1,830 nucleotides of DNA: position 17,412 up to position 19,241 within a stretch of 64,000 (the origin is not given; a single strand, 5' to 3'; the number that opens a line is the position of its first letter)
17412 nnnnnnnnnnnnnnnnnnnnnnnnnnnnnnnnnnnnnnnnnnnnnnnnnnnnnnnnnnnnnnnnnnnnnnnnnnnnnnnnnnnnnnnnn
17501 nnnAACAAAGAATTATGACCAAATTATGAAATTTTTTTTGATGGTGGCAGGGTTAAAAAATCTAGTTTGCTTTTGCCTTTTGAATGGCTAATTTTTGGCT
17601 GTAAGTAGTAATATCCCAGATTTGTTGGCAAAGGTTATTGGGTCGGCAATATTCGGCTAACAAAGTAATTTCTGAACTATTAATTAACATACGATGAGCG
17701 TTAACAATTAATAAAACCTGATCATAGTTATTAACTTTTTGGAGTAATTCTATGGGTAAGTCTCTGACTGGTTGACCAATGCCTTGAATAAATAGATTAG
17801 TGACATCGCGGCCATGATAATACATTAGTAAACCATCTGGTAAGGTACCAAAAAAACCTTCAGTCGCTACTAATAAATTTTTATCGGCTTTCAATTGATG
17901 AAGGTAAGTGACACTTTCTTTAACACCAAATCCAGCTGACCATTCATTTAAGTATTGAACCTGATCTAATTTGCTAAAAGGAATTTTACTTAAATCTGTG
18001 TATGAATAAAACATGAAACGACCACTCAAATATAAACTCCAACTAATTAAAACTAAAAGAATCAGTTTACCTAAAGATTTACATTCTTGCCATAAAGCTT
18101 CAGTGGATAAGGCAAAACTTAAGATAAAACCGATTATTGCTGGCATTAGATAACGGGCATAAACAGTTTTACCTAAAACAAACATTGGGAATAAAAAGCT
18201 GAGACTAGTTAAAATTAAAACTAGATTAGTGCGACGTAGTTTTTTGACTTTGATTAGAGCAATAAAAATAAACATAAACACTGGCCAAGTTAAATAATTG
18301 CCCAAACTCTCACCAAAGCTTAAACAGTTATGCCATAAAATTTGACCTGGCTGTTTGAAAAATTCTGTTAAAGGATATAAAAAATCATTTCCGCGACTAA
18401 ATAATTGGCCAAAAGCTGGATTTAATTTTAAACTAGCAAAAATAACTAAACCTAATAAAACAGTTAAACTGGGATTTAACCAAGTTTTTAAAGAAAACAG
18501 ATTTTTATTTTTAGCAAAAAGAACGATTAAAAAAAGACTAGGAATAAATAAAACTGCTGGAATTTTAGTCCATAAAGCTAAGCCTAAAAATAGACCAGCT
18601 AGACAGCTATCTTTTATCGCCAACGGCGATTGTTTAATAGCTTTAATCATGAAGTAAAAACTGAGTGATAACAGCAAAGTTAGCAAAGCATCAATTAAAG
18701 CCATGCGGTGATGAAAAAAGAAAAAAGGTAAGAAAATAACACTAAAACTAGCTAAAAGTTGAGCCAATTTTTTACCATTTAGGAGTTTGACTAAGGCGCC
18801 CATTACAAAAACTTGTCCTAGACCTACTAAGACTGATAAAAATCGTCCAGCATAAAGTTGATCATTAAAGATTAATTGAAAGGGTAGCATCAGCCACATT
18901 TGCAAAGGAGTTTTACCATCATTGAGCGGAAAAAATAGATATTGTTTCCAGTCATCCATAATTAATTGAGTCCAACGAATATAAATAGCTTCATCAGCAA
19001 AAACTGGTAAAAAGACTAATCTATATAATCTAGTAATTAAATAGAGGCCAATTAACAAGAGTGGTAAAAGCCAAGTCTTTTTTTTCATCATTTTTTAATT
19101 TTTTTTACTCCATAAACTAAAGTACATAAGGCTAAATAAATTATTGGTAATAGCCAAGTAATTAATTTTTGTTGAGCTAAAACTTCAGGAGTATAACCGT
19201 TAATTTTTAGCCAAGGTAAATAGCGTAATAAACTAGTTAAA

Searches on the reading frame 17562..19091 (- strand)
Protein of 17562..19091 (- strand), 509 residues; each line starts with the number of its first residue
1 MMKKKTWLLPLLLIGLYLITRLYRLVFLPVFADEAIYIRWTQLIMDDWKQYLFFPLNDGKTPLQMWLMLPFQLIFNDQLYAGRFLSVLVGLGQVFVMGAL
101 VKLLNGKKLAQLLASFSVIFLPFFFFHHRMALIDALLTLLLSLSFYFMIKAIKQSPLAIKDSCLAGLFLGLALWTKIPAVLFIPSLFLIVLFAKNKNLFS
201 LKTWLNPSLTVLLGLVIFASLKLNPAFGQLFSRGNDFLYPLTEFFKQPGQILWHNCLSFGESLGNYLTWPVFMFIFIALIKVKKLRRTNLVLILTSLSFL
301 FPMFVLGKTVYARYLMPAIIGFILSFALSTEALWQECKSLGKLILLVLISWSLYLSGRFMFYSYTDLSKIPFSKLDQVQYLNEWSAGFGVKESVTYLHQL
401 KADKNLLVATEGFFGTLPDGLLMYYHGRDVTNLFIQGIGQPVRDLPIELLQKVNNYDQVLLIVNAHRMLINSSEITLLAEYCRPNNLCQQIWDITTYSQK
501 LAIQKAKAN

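Call 7: search_protein_families(library=ncbifam, proteins=[window:17562-19091:-], max_evalue=0.01)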
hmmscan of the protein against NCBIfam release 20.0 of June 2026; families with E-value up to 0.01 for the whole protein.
window:17562-19091:- (509 aa): 1 family
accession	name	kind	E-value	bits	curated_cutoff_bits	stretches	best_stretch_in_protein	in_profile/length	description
NF047440.1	LA3751_2_3_fam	subfamily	5.9e-08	32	200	1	84-360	103-385/460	LA_3751/LA_3752 family putative glycosyltransferase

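Call 47: search_protein_families(library=pfam, proteins=[window:17562-19091:-], max_evalue=0.001)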
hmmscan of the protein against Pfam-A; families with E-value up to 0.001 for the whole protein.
window:17562-19091:- (509 aa): 2 families
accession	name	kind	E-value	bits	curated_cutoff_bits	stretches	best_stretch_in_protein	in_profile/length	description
PF13231.12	PMT_2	-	2.9e-12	47.5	26.1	1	60-219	2-155/160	Dolichyl-phosphate-mannose-protein mannosyltransferase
PF02366.24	PMT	-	1.2e-10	41.8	22.7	1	60-212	62-225/245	Dolichyl-phosphate-mannose-protein mannosyltransferase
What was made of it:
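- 17562..19091 (-): Distant relative and bona fide Pfam PMT/PMT_2 member (ADEAIY...NDGKTP). It links the family to the GT39/GT83-type superfamily by sequence. Pfam PMT_2 E 2.9e-12 and PMT E 1.2e-10 (call 47).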
